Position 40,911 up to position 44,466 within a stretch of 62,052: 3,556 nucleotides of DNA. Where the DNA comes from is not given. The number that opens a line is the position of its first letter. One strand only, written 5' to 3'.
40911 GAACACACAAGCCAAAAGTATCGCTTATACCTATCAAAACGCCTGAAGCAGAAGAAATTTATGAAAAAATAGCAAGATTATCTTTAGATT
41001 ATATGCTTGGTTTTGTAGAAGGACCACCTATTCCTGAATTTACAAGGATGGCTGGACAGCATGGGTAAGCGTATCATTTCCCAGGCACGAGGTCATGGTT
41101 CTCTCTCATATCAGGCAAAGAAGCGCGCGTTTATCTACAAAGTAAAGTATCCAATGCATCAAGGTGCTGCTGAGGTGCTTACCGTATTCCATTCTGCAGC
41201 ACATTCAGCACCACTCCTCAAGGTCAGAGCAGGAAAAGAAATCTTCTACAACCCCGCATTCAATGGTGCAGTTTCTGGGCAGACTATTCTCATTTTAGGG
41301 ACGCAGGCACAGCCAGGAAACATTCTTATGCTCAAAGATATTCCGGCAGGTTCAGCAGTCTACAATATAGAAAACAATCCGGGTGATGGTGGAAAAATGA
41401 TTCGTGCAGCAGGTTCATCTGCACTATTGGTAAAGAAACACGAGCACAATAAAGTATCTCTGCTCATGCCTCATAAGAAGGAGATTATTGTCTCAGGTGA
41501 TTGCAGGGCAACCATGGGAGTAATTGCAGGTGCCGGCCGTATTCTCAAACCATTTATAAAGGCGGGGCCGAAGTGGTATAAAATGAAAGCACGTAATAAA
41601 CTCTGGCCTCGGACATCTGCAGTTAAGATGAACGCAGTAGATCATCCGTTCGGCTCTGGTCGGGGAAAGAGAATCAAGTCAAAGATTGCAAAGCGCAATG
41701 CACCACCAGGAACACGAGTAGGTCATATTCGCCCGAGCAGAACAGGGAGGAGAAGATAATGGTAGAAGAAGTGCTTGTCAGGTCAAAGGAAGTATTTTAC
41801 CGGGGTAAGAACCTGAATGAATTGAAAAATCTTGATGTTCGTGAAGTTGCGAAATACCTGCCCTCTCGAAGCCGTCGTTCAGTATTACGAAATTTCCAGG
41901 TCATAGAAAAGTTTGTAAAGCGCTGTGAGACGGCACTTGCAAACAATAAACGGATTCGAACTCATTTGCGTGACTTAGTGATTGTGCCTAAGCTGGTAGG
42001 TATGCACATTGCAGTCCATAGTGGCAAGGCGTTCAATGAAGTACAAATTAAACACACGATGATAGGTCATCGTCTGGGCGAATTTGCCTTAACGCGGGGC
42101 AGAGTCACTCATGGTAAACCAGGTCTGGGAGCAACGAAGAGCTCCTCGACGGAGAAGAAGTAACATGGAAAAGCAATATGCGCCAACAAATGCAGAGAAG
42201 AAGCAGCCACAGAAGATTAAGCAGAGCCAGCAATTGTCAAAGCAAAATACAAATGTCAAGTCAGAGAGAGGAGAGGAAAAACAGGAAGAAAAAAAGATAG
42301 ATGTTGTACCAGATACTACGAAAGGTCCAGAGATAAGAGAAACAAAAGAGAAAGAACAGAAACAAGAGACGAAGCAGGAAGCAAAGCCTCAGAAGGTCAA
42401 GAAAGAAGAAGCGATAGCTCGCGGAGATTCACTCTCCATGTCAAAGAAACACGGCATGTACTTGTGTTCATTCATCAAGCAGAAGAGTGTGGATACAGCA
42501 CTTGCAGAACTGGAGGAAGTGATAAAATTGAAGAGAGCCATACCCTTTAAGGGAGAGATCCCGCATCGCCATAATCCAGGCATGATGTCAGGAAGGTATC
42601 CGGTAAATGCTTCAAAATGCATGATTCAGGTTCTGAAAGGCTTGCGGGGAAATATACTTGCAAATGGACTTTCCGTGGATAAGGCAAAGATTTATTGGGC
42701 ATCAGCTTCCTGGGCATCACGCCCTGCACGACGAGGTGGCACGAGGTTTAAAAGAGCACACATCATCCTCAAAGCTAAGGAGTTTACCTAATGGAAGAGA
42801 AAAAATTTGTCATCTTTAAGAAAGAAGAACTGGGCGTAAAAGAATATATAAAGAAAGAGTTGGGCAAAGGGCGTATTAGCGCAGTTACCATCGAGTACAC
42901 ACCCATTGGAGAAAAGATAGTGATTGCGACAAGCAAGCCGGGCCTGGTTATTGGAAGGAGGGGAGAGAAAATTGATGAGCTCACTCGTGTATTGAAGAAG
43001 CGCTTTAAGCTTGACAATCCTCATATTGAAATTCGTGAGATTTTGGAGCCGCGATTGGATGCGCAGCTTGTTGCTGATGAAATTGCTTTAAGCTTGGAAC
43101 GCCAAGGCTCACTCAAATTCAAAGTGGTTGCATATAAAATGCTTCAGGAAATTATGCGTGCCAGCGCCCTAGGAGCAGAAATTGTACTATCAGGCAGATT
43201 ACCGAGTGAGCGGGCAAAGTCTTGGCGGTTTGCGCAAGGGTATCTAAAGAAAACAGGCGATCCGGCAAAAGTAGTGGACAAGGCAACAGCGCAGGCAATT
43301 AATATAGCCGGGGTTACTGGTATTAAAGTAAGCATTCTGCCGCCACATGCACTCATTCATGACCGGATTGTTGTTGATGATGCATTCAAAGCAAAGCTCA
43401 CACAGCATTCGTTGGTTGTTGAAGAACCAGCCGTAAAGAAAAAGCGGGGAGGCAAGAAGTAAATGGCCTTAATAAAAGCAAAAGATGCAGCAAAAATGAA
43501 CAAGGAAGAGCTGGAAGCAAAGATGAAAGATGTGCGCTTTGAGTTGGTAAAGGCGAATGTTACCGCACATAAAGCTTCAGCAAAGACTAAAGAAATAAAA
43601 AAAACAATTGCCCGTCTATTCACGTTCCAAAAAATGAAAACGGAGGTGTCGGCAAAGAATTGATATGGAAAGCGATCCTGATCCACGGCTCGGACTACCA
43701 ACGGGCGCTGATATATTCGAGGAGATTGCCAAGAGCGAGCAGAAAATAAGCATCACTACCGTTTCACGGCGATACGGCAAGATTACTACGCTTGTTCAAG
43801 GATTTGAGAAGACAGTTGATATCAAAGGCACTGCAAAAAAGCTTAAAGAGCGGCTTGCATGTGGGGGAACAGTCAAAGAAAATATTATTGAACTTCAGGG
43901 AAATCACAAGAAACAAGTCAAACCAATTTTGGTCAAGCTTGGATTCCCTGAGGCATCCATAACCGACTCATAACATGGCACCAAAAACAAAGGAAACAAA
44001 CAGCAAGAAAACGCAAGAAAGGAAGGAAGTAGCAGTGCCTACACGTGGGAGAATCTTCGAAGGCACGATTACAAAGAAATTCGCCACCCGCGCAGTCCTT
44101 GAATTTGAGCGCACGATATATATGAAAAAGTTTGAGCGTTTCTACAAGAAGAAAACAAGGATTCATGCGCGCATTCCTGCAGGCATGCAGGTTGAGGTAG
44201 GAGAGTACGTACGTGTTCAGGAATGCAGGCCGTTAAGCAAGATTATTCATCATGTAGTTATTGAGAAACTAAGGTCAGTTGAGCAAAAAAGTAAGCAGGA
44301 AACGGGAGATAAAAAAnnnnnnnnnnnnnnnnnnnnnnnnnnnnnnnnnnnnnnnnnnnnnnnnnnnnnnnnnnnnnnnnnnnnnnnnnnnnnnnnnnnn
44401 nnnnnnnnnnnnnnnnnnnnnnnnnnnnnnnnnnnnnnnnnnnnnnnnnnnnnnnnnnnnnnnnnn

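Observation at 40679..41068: Non-ribosomal 129-codon ORF wedged into the rpl23-rpl2 junction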

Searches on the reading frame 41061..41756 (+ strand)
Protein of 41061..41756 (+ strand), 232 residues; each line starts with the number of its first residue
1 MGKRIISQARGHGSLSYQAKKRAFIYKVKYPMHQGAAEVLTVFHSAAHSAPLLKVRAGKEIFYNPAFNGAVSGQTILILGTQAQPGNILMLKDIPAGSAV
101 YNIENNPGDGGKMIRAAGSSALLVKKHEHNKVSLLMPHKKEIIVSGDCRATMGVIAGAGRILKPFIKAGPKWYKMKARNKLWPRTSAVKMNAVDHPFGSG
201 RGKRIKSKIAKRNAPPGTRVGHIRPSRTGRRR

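Call 3: search_protein_families(library=pfam, proteins=[window:41061-41756:+], max_evalue=1)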
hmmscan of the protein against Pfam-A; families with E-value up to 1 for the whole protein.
window:41061-41756:+ (232 aa): 1 family
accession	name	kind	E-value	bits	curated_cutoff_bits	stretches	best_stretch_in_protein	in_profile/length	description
PF03947.24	Ribosomal_L2_C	-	1.7e-35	122.3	33.7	1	84-207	1-118/126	Ribosomal Proteins L2, C-terminal domain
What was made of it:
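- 41061..41759 (+): uL2 (rpl2) gene, 232 aa. Pfam PF03947, 1.7e-35 (call 3).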

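Call 9: find_related_loci(query=window:41061-41756:+, collection=genome_contigs, flank=10000)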
Query window:41061-41756:+ (232 aa) in genome_contigs; peptide patterns used: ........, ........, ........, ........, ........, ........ (x = any residue, [..] = any of these).
599 stretches matched a pattern (row limit reached: there are more); 573 encode a relative of the query (tblastn E <= 1e-3); the best 80 are kept; 80 distinct loci.
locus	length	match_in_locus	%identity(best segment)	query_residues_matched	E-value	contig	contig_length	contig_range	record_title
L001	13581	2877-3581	78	1-231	7e-121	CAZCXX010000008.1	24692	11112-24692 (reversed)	MAG TPA_asm: Candidatus Woesearchaeota archaeon isolate SRP178908_co1_358 genome assembly, contig: NODE_1233_length_2469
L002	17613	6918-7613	75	1-232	8e-120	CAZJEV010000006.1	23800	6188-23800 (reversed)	MAG TPA_asm: Candidatus Woesearchaeota archaeon isolate SRP269290_co4_244 genome assembly, contig: NODE_1019_length_2380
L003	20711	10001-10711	72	1-232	4e-115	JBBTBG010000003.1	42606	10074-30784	MAG: Nanoarchaeota archaeon isolate H32-bin084_1 H32_bin084_1_000000000003, whole genome shotgun sequence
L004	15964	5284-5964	71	1-228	2e-108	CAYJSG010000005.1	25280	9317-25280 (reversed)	MAG TPA_asm: Candidatus Woesearchaeota archaeon isolate ERP125453_co1_184 genome assembly, contig: NODE_1742_length_2528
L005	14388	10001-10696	68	1-232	2e-105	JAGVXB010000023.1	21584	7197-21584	Candidatus Pacearchaeota archaeon isolate RIFCSPHIGHO2_01_FULL_34_23 rifcsphigho2_01_scaffold_24187, whole genome shotgu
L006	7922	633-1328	66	1-232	9e-103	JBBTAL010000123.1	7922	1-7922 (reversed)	MAG: Nanoarchaeota archaeon isolate H32-bin105_1 H32_bin105_1_000000000123, whole genome shotgun sequence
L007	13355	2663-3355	68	1-232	2e-101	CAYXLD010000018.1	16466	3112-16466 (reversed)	MAG TPA_asm: Candidatus Woesearchaeota archaeon isolate ERP125453_co1_526 genome assembly, contig: NODE_3614_length_1646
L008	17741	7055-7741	64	1-229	6e-101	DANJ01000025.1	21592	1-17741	MAG TPA_asm: Candidatus Pacearchaeota archaeon UBA92 UBA92_contig_10015, whole genome shotgun sequence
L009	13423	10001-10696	64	1-232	2e-99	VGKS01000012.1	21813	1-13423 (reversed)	MAG: Candidatus Pacearchaeota archaeon isolate M_DeepCast_50m_m2_169 M_DeepCast_50m_m2_169_Ga0194121_10003995, whole gen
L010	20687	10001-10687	65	1-229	2e-99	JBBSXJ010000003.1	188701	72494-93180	MAG: Nanoarchaeota archaeon isolate H41-bin063_1 H41_bin063_1_000000000003, whole genome shotgun sequence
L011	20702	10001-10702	64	1-232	4e-99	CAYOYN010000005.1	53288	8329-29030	MAG TPA_asm: Candidatus Woesearchaeota archaeon isolate SRP278252_co1_545 genome assembly, contig: NODE_815_length_53288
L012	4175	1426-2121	65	1-232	5e-99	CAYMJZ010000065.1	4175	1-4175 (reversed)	MAG TPA_asm: Candidatus Woesearchaeota archaeon isolate SRP192515_co2_211 genome assembly, contig: NODE_20253_length_417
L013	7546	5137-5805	63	1-223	3e-95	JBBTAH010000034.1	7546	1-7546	MAG: Nanoarchaeota archaeon isolate H51-bin044_1 H51_bin044_1_000000000036, whole genome shotgun sequence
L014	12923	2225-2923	63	1-231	7e-95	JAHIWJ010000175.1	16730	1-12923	MAG: Nanoarchaeota archaeon isolate MM_PW_MetaG.mb.4 MM_PW_MetaG.mb.4_k141_686953, whole genome shotgun sequence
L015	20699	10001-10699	63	1-232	5e-94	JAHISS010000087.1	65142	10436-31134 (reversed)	MAG: Nanoarchaeota archaeon isolate MM_PC_MetaG.mb.185 MM_PC_MetaG.mb.185_k141_1240491, whole genome shotgun sequence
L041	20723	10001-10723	48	1-232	2e-62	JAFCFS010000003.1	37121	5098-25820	Candidatus Woesearchaeota archaeon isolate Meg22_1618_Bin_98 Meg22_1618_Bin_98_scaffold_1072, whole genome shotgun seque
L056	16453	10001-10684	48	1-232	9e-58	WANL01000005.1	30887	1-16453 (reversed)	MAG: Candidatus Aenigmatarchaeota archaeon isolate S140_133_esom k151_140704, whole genome shotgun sequence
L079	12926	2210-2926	46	1-232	1e-55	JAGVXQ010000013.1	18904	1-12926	Candidatus Woesearchaeota archaeon isolate RIFCSPHIGHO2_01_FULL_38_8 rifcsphigho2_01_scaffold_17293, whole genome shotgu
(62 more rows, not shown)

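Call 22: find_homologous_proteins(query=A1, max_evalue=0.01)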
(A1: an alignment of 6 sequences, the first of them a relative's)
Query A1 (6 sequences) (121 aa, profile of the alignment): 6 proteins with E <= 0.01 among 411 candidates.
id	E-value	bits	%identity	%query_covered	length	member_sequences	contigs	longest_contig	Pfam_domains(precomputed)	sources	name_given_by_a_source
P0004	2.1e-40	155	100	100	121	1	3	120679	-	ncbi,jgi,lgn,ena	-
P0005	2.8e-36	142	84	100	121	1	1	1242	-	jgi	jgi:hypothetical protein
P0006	2.9e-31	126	38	43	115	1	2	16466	-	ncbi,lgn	-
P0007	1.6e-29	120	26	22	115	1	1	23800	-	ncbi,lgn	-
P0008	8.9e-23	98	47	12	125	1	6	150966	-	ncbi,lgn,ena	ncbi:MAG: hypothetical protein AABW83_00775 [Nanoarchaeota archaeon]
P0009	6.7e-22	96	28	26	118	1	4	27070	-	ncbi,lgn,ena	ncbi:MAG: hypothetical protein AABX54_04335 [Nanoarchaeota archaeon]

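Call 32: find_related_loci(query=window:41061-41756:+, collection=metagenome_contigs, flank=7000)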
Query window:41061-41756:+ (232 aa) in metagenome_contigs; peptide patterns used: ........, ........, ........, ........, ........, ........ (x = any residue, [..] = any of these).
600 stretches matched a pattern (row limit reached: there are more); 566 encode a relative of the query (tblastn E <= 1e-3); the best 80 are kept; 80 distinct loci.
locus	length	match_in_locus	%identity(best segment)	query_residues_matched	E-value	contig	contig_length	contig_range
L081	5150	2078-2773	74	1-232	9e-119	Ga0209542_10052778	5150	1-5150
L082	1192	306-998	74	1-231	3e-128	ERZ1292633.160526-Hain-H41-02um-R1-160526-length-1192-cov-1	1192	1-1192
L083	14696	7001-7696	72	1-232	1e-116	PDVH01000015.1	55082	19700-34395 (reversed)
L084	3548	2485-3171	77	1-230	1e-118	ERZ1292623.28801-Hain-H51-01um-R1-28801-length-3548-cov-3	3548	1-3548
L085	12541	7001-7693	74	1-232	2e-114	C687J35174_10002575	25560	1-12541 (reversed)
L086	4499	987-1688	71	1-232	1e-115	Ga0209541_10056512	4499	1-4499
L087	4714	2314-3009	71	1-232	4e-115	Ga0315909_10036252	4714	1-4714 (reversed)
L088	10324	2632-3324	73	1-232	7e-114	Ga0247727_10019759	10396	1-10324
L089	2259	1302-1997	71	1-232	1e-118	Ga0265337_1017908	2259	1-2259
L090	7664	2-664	72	10-230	3e-112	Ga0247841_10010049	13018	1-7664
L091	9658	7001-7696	69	1-232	2e-110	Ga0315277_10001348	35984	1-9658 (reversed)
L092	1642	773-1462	72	1-230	2e-118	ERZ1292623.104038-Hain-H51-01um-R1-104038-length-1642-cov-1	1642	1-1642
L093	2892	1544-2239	70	1-232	7e-114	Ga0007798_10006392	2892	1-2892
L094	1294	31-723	70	1-230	1e-117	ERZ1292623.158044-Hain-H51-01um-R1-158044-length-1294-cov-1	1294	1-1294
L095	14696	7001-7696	68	1-232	4e-104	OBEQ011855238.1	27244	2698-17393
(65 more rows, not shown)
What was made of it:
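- Tried and rejected: The best uL2 identity is 78% in genomes and 77% in metagenomes (calls 9, 32), so dN/dS for ORF129 itself is impossible.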

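Call 59: find_homologous_proteins(query=A3, max_evalue=0.001)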
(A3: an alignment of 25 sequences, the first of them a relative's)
Query A3 (25 sequences) (121 aa, profile of the alignment): 5 proteins with E <= 0.001 among 1010 candidates.
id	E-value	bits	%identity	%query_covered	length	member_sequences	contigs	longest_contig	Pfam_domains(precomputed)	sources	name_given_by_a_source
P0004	4.5e-27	113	100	100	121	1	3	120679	-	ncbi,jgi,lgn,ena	-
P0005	1.5e-24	104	84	100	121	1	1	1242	-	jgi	jgi:hypothetical protein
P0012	9.9e-19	86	29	12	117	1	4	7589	-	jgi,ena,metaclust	metaclust:\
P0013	1.5e-10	59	37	22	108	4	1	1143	-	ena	-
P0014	2.2e-8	52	-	-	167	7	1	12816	-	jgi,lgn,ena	-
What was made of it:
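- Tried and rejected: Both profile searches with family X alignments returned little beyond the query sequences (calls 22, 59).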

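Call 70: predict_structure(alignment_id=A4)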
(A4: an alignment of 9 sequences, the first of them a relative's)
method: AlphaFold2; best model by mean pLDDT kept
length: 121 residues; sequences in the alignment: 9
mean_pLDDT: 69.8   pTM: 0.65
mean pLDDT of the five models: 69.8, 57.6, 55.1, 54.2, 52.4
residues with pLDDT >= 90: 0; 70-90: 73; 50-70: 29; < 50: 19
segments of 3 or more residues with pLDDT < 50: 1-10, 82-85
pLDDT, mean of each block of 10 residues (from residue 1): 34 71 80 61 85 82 81 65 50 72 87 72 48
secondary structure, 60 per line:
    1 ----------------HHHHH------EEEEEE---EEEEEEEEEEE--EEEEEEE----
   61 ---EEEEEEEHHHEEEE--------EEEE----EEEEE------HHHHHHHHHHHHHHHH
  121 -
elements in order: H17-21 E28-33 E37-47 E50-56 E64-70 E74-77 E86-89 E94-98 H105-120
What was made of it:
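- Closest known: 'Family X' junction proteins of the same DPANN clade. Same: Same slot (14 clear members at uL23|uL2), similar size (about 105-135 aa), mostly acidic, and a beta-rich core followed by a C-terminal helix in a moderate-confidence model (pLDDT 70, call 70).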

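Call 73: fold_search(model_id=the predicted structure, library=pdb)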
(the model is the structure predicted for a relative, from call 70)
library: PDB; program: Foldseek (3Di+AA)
matches with E <= 10: 346; with E <= 0.001: 0
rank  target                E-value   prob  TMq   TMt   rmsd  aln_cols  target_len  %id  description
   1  4zor_E                9.2e-02  0.15  0.21  0.20  14.8       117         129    8  The structure of the S37P MS2 viral capsid assembly. (released 2016-09-07)
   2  4zor_A                2.0e-01  0.10  0.18  0.17  14.3       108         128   11  The structure of the S37P MS2 viral capsid assembly. (released 2016-09-07)
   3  3fiq_A                2.1e-01  0.09  0.16  0.14  10.9       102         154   14  Odorant Binding Protein OBP1 (released 2009-05-19)
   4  5kec_A                2.2e-01  0.18  0.25  0.15  12.2       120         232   11  Structure of K. pneumonia MrkH in its apo state. (released 2016-08-17)
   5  5ejl                  2.5e-01  0.15  0.23  0.13  12.7       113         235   10  MrkH, A novel c-di-GMP dependence transcription regulatory factor. (released 2016-10-19)
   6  2bq5_A                2.5e-01  0.08  0.18  0.17  14.5       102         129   11  MS2 (N87AE89K mutant) - RNA hairpin complex (released 2006-03-22)
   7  5kgo_D                3.2e-01  0.12  0.22  0.13  12.4       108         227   12  Structure of K. pneumonia MrkH-c-di-GMP complex (released 2016-08-17)
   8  5kec_D                3.4e-01  0.11  0.22  0.14  12.4       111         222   13  Structure of K. pneumonia MrkH in its apo state. (released 2016-08-17)
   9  8u5y_B                3.4e-01  0.09  0.22  0.07  11.0       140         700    9  human RADX trimer bound to ssDNA (released 2023-10-11)
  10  1aq3_A                3.4e-01  0.08  0.18  0.17  14.3       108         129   10  BACTERIOPHAGE MS2 CAPSID PROTEIN/RNA COMPLEX (released 1997-12-24)
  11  2vf9_A                3.4e-01  0.06  0.15  0.14  14.2       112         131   10  Crystal structure of bacteriophage PRR1 (released 2008-09-23)
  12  5ked_A                3.6e-01  0.12  0.23  0.14  12.7       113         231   12  Structure of the 2.65 Angstrom P2(1) crystal of K. pneumonia MrkH (released 2016-08-17)
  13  8y3v_B                3.6e-01  0.09  0.20  0.19  14.3       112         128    8  The self-assembled nanotube of CPC46A/Q70V (released 2024-11-06)
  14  1e5p_B                3.6e-01  0.08  0.17  0.15  10.9       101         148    9  Crystal structure of aphrodisin, a sex pheromone from female hamster (released 2001-07-26)
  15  7mie                  3.6e-01  0.08  0.19  0.11  11.7       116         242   14  Crystal structure of the Borreliella burgdorferi PlzA protein in complex with c-di-GMP (released 2021-06-30)
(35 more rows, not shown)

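Call 85: search_protein_families(library=pfam, proteins=[L041:12718-12981:+, L056:12547-12825:+, L079:4978-5247:+, L010:9640-9996:+, L008:6178-6813:+, L084:1275-1901:+], max_evalue=0.01)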
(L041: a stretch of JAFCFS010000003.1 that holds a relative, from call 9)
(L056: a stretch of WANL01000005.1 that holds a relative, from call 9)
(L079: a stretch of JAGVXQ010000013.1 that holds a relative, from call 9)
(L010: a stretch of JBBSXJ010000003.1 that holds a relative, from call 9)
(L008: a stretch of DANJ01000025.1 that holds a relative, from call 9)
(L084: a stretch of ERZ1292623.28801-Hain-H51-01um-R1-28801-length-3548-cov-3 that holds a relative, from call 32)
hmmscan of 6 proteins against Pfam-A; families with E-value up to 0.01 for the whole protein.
L041:12718-12981:+ (88 aa): 1 family
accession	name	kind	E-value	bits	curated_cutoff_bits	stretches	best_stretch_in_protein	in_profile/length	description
PF01868.21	RNase_P-MRP_p29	-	1.1e-21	77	27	1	7-88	2-84/84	Ribonuclease P/MRP, subunit p29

L056:12547-12825:+ (93 aa): 1 family
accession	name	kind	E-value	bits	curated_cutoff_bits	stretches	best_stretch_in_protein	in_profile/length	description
PF01868.21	RNase_P-MRP_p29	-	4.2e-27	94.3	27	1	7-87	2-83/84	Ribonuclease P/MRP, subunit p29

L079:4978-5247:+ (90 aa): 1 family
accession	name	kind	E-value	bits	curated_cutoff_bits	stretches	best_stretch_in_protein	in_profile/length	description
PF01868.21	RNase_P-MRP_p29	-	1.9e-20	73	27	1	5-85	2-84/84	Ribonuclease P/MRP, subunit p29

L010:9640-9996:+ (119 aa): 0 families

L008:6178-6813:+ (212 aa): 3 families
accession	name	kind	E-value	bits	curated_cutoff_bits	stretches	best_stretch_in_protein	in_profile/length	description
PF00929.31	RNase_T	-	6.8e-11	43.4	24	1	2-144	1-134/164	Exonuclease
PF16473.11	Rv2179c-like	-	9.9e-11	42.1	27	1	2-189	3-174/177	3'-5' exoribonuclease Rv2179c-like domain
PF13482.12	RNase_H_2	-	1.7e-06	28.6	22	1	3-45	2-44/165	RNase_H superfamily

L084:1275-1901:+ (209 aa): 3 families
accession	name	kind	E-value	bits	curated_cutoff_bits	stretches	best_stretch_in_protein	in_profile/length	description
PF00929.31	RNase_T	-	3e-10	41.3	24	1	2-185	1-164/164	Exonuclease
PF16473.11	Rv2179c-like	-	0.00017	21.8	27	1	2-188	3-176/177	3'-5' exoribonuclease Rv2179c-like domain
PF13482.12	RNase_H_2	-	0.004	17.6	22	0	4-44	3-43/165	RNase_H superfamily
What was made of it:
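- Closest known: Known non-ribosomal residents of the archaeal r-protein cluster. Same: Rpp29 is present at SUI1|uS17 in more distant loci (call 85).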

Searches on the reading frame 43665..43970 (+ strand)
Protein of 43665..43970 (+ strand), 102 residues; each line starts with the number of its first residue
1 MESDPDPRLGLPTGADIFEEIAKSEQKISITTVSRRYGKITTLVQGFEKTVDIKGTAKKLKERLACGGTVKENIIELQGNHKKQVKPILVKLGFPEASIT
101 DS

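Call 3: search_protein_families(library=pfam, proteins=[window:43665-43970:+], max_evalue=1)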
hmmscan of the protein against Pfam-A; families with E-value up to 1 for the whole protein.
window:43665-43970:+ (102 aa): 3 families
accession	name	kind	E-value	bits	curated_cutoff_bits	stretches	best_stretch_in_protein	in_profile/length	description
PF01253.27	SUI1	-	1.9e-19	70.3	25.5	1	25-95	2-77/77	Translation initiation factor SUI1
PF05046.19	Img2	-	0.0026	18.4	34.4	1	23-94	20-84/84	Mitochondrial large subunit ribosomal protein (Img2)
PF15854.10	GPR15L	-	0.24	12.1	27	1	57-91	29-63/77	G-protein coupled receptor ligand 15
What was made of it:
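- Closest known: Known non-ribosomal residents of the archaeal r-protein cluster. Same: SUI1 is present in the window (43665-43973, call 3).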

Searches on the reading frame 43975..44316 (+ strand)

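Call 3: search_protein_families(library=pfam, proteins=[window:43975-44316:+], max_evalue=1)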
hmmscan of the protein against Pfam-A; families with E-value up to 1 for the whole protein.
window:43975-44316:+ (114 aa): 2 families
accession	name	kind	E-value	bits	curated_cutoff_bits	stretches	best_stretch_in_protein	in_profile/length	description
PF00366.26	Ribosomal_S17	-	2.2e-13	50.6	25.9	1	38-97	10-68/68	Ribosomal protein S17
PF18921.5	Cyanophycin_syn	-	0.068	13.6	27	1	73-97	40-64/115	Cyanophycin synthase-like N-terminal domain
